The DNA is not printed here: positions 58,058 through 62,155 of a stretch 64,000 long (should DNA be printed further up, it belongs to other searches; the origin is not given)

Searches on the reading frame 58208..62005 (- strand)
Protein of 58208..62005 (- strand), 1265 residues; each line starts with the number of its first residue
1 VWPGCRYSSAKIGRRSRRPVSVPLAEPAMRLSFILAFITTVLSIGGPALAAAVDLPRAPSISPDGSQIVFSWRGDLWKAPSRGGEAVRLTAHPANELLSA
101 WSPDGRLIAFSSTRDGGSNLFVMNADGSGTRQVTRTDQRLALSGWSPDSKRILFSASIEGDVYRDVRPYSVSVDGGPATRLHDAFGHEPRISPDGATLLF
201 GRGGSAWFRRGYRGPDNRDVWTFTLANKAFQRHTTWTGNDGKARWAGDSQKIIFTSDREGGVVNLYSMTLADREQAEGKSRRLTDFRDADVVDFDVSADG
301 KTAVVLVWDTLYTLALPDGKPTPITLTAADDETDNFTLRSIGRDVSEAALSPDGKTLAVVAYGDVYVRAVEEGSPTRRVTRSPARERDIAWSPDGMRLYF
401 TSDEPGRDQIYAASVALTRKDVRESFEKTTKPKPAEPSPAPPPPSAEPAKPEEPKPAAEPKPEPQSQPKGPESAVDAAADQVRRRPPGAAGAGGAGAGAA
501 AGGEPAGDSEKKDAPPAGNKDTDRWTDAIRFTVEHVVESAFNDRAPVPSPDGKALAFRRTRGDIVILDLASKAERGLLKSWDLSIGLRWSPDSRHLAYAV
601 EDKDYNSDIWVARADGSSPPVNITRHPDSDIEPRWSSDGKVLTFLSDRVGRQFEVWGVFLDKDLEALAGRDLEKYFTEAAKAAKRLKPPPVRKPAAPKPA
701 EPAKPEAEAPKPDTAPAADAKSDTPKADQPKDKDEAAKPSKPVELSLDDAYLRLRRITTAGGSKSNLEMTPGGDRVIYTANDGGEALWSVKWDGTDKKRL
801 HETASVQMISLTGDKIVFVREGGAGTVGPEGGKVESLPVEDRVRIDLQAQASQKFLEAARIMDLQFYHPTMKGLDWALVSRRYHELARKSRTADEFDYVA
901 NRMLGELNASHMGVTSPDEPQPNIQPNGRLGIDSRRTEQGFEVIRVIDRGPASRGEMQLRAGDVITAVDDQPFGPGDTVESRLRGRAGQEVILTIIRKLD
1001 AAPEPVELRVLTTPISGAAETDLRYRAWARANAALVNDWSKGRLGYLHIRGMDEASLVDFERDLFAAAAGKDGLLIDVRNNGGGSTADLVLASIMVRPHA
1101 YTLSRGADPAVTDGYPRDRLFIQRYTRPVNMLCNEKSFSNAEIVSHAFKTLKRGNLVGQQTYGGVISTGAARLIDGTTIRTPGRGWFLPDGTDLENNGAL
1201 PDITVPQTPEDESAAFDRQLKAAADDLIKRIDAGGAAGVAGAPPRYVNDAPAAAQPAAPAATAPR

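Call 27: search_protein_families(library=pfam, proteins=[window:58208-62005:-], max_evalue=0.001)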
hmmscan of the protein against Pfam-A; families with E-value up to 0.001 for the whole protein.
window:58208-62005:- (1265 aa): 12 families
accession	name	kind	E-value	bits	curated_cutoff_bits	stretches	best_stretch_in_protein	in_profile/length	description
PF07676.18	PD40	-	1.2e-57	191.2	20.9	4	87-122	2-38/38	WD40-like Beta Propeller Repeat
PF03572.23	Peptidase_S41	-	4.5e-27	95.1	24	1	1043-1205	1-165/165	Peptidase family S41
PF00930.27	DPPIV_N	-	3.4e-15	56.1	22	0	102-196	245-341/354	Dipeptidyl peptidase IV (DPP IV) N-terminal region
PF14684.11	Tricorn_C1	-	4.9e-11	42.8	24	1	849-905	3-59/59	Tricorn protease C1 domain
PF25174.1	Beta-prop_THOC3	-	6.2e-10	39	305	0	77-162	74-153/272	THOC3 beta-propeller domain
PF13180.12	PDZ_2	-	5.4e-08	33.4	27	1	928-998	1-70/80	PDZ domain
PF23414.1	Beta-prop_EML_2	-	9.2e-08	32.2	90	0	541-647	40-144/266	Echinoderm microtubule-associated protein second beta-propeller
PF14685.13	PDZ_Tricorn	-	3.3e-07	30.6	25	1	928-998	1-79/88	Tricorn protease PDZ domain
PF17820.7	PDZ_6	-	6.3e-06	26.3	27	1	943-997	2-54/54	PDZ domain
PF24817.1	WD40_WDHD1_1st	-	1e-05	25.3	109.9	0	301-403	179-285/291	WDHD1 first WD40 domain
PF25460.1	Beta-prop_Aladin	-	0.00016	21.3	171.1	0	99-163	159-220/340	Aladin seven-bladed propeller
PF00400.38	WD40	-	0.00036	21.4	27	0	98-116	15-33/39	WD domain, G-beta repeat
